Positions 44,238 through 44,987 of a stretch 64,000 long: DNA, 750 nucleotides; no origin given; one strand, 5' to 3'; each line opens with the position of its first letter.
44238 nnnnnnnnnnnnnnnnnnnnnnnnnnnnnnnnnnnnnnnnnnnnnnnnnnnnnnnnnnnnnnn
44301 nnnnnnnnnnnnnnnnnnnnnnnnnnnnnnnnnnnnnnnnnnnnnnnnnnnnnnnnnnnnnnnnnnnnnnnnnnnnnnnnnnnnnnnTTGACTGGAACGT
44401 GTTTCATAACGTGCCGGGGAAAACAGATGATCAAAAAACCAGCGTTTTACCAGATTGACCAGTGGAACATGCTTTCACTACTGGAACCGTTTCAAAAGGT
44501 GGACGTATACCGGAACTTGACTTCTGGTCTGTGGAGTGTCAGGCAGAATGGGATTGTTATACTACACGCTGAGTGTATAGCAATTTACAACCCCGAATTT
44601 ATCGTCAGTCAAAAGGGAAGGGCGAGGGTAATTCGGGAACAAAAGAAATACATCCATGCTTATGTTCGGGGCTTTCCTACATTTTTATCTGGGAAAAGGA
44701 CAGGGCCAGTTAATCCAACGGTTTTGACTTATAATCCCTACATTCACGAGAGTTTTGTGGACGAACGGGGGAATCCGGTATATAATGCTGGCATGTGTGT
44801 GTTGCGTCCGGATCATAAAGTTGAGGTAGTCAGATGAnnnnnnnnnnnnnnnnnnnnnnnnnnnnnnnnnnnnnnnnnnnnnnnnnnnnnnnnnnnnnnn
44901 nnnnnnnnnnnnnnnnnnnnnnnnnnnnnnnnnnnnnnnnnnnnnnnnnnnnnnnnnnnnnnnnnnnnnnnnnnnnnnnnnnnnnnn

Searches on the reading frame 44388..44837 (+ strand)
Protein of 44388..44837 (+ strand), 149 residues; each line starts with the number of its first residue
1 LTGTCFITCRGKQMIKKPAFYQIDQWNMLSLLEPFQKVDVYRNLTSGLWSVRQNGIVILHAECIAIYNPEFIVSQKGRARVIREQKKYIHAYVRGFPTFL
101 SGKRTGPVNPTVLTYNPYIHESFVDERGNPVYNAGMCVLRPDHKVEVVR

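Call 45: search_protein_families(library=pfam, proteins=[window:44388-44837:+], max_evalue=0.01)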
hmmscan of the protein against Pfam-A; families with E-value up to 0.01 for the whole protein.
window:44388-44837:+ (149 aa): 1 family
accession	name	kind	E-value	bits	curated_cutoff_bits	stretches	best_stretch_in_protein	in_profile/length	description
PF25735.1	Phage_L5_gp82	-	2.5e-25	89.1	27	1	36-144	6-117/120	Mycobacterium phage L5 gene 82 protein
